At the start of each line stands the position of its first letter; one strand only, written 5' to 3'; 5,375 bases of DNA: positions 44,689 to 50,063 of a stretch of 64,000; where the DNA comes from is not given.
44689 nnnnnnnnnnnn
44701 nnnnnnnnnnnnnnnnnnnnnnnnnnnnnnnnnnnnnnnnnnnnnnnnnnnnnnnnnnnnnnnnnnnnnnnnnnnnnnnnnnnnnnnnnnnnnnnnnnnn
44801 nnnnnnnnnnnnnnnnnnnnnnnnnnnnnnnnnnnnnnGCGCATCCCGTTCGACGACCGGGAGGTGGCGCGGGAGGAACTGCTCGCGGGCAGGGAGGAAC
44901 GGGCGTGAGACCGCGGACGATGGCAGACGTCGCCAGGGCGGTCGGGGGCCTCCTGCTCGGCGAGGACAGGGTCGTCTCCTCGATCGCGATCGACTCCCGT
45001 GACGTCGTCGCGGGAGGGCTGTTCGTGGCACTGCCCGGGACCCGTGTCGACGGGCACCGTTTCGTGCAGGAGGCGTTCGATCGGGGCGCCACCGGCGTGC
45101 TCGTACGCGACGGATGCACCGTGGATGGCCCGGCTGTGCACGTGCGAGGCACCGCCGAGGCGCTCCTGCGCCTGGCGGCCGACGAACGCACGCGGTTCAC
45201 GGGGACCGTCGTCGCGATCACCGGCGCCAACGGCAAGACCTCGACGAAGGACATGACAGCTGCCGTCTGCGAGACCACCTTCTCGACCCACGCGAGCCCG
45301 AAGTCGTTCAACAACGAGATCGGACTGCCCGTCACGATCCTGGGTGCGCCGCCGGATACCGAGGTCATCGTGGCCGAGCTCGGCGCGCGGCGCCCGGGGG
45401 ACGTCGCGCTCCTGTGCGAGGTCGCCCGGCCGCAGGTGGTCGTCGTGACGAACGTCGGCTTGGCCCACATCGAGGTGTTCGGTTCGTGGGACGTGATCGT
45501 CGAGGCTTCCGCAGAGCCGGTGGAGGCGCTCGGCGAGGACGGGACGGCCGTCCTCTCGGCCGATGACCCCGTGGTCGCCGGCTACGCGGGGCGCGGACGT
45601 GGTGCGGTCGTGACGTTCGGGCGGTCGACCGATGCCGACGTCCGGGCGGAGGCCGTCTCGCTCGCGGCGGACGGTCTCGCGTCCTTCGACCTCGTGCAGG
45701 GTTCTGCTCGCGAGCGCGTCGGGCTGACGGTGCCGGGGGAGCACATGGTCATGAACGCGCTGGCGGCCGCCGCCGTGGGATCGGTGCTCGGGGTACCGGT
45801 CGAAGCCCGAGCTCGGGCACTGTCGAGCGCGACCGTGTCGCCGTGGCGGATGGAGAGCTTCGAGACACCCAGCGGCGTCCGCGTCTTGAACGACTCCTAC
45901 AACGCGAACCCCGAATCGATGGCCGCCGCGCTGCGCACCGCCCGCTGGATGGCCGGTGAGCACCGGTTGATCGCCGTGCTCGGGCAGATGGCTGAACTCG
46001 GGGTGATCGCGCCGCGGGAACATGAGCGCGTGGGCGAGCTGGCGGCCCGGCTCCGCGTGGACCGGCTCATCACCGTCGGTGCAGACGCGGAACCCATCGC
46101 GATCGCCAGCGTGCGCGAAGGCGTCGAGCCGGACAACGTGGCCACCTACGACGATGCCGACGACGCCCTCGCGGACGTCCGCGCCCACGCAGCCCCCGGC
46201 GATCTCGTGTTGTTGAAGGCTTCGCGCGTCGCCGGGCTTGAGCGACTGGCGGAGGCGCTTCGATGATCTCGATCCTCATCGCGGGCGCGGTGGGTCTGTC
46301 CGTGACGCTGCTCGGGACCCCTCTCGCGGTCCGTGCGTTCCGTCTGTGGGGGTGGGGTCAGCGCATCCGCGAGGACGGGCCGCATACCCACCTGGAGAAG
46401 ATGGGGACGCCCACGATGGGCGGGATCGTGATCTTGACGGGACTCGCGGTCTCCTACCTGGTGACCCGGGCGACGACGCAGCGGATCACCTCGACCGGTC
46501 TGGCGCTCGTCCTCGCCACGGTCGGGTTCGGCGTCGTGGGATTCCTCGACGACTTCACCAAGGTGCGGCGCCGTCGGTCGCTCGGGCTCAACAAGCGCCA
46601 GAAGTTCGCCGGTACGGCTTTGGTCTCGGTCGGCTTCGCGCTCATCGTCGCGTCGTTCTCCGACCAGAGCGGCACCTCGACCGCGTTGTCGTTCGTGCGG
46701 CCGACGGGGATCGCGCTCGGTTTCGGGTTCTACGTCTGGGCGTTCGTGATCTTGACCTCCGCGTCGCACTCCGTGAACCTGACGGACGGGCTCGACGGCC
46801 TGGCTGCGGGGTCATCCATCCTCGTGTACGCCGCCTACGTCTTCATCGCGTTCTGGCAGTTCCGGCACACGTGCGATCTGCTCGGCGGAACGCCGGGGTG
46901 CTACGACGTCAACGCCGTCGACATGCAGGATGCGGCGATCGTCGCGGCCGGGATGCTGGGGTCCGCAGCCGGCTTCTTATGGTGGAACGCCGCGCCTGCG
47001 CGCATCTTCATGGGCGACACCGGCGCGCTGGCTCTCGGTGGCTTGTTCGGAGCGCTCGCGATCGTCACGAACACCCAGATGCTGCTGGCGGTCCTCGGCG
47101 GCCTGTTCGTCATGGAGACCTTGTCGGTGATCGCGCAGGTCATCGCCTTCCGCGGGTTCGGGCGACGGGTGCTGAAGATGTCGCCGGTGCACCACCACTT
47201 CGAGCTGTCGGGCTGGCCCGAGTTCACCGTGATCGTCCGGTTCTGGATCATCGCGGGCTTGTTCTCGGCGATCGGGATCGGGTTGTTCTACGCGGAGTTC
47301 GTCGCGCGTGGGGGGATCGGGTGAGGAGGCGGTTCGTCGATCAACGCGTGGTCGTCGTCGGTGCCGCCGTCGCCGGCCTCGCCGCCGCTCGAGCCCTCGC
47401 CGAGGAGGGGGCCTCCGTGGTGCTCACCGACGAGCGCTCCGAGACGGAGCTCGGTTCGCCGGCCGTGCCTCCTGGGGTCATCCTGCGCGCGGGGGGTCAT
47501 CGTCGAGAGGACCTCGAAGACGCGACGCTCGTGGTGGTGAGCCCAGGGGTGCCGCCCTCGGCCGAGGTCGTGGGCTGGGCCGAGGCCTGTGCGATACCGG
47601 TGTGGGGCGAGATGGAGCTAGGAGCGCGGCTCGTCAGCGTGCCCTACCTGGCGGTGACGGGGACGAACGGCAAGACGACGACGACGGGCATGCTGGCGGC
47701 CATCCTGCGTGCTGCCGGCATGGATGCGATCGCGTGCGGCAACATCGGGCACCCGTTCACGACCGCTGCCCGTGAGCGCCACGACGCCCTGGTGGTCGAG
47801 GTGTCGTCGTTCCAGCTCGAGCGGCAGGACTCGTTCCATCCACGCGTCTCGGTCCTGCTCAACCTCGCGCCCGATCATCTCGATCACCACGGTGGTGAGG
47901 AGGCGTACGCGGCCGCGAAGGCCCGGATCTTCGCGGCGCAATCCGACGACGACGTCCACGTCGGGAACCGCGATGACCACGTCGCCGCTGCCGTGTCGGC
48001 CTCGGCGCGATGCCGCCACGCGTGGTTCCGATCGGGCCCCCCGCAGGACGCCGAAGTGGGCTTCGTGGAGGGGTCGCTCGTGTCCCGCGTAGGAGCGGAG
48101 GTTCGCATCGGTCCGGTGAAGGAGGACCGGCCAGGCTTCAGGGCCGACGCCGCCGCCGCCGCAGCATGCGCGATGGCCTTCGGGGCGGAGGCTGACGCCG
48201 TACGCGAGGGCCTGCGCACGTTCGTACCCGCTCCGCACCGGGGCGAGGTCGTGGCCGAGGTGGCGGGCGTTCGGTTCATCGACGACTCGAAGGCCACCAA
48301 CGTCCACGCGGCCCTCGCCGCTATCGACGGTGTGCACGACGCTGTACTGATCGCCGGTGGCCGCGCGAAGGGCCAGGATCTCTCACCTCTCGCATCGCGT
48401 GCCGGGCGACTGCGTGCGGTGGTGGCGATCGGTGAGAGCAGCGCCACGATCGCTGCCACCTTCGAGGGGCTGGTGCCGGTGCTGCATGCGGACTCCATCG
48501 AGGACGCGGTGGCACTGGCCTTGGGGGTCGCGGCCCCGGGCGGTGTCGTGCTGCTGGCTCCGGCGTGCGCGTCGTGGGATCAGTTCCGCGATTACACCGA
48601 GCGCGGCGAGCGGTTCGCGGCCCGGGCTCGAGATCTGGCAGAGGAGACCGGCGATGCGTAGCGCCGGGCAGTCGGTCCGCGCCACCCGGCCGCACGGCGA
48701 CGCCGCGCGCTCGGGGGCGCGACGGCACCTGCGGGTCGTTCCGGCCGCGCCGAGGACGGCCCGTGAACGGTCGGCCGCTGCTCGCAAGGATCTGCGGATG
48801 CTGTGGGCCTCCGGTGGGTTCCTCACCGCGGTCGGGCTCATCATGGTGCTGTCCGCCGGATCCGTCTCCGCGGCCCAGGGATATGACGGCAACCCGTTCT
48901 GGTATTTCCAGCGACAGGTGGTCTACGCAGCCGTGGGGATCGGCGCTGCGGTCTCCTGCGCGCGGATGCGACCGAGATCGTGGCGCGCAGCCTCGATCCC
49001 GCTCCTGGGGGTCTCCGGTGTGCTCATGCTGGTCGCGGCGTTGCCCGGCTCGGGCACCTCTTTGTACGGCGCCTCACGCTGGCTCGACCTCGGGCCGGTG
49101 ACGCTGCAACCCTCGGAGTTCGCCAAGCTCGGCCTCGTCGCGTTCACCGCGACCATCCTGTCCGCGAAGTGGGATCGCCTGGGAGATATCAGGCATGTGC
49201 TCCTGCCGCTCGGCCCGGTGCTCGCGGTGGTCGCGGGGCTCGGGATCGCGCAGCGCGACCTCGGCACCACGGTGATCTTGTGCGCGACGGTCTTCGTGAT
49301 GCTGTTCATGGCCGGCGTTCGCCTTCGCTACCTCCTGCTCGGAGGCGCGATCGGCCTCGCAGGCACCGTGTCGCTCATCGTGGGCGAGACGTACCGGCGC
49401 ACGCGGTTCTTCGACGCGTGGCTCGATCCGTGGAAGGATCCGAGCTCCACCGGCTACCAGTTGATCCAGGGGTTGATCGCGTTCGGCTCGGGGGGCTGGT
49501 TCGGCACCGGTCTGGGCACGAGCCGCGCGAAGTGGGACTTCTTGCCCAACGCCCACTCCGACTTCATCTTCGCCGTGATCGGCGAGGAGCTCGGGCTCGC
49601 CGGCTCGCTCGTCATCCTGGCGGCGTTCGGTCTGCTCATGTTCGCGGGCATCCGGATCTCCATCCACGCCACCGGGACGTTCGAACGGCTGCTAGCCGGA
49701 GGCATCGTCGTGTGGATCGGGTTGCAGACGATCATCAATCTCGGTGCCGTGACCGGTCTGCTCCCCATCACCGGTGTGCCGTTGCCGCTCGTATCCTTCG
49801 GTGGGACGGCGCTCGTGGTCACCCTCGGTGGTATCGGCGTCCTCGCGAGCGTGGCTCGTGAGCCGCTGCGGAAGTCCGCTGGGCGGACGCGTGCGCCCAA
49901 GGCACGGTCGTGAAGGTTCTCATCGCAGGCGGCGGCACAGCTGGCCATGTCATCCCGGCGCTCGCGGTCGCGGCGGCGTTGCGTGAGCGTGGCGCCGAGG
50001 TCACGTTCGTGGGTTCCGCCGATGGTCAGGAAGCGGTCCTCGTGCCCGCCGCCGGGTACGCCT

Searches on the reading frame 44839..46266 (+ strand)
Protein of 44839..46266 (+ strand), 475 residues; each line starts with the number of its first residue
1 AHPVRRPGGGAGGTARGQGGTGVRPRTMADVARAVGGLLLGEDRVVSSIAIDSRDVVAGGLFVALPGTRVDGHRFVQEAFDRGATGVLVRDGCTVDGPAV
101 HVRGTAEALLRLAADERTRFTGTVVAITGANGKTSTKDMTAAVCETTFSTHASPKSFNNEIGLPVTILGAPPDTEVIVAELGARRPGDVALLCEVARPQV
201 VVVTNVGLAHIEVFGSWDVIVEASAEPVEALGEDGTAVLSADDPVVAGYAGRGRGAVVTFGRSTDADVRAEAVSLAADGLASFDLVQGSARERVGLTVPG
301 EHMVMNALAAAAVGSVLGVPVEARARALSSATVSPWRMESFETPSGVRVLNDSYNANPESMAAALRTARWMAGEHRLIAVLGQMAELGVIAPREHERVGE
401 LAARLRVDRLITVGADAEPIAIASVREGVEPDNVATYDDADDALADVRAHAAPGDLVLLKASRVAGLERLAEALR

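Call 11: search_protein_families(library=pfam, proteins=[window:44839-46266:+])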
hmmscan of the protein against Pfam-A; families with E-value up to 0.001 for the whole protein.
window:44839-46266:+ (475 aa): 3 families
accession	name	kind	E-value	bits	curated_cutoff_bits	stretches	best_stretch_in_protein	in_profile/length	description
PF08245.18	Mur_ligase_M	-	7e-35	121.2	24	1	127-313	1-199/200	Mur ligase middle domain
PF02875.26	Mur_ligase_C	-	2.6e-24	86.9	28.4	1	337-463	2-127/127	Mur ligase, glutamate ligase domain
PF01225.30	Mur_ligase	-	4e-08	33.9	21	1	46-92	2-53/95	Mur ligase family, catalytic domain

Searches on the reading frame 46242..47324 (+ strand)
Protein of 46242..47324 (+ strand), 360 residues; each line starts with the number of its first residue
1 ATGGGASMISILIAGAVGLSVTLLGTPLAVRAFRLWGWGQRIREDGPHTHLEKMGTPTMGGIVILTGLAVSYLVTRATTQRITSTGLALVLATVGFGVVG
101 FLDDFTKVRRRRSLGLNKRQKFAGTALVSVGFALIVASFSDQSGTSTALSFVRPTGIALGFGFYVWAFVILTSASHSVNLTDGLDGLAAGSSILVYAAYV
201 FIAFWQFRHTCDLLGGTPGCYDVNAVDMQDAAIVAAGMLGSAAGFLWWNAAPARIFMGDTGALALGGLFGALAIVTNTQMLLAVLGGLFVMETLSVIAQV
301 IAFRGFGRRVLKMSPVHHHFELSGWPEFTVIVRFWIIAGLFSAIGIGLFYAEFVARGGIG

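Call 11: search_protein_families(library=pfam, proteins=[window:46242-47324:+])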
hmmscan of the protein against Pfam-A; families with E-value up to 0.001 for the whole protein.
window:46242-47324:+ (360 aa): 2 families
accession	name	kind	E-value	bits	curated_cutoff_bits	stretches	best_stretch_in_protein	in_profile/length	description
PF00953.26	Glycos_transf_4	-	1.5e-29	103.5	27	1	88-276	3-159/160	Glycosyl transferase family 4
PF10555.14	MraY_sig1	-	0.00037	20.2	20.1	0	53-65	1-13/13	Phospho-N-acetylmuramoyl-pentapeptide-transferase signature 1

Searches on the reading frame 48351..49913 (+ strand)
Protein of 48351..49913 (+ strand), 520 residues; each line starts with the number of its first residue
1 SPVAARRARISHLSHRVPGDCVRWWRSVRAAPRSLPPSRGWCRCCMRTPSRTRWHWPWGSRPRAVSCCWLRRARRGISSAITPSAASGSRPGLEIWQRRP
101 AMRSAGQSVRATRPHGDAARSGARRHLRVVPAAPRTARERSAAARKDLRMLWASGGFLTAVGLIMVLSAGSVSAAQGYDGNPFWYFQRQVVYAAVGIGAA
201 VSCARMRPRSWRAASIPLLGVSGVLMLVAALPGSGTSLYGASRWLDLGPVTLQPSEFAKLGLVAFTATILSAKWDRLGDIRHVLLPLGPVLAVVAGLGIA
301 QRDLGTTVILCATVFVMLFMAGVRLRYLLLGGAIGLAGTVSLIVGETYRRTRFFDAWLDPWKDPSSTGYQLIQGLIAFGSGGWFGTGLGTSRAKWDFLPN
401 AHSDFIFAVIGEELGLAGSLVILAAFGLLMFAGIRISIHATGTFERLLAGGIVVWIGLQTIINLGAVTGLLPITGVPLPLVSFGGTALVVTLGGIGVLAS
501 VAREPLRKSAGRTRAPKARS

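Call 11: search_protein_families(library=pfam, proteins=[window:48351-49913:+])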
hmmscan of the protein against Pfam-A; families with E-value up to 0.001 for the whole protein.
window:48351-49913:+ (520 aa): 1 family
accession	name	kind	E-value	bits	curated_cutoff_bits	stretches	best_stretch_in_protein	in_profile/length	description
PF01098.24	FTSW_RODA_SPOVE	-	2.5e-101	339.7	26.4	1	150-504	3-353/356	Cell cycle protein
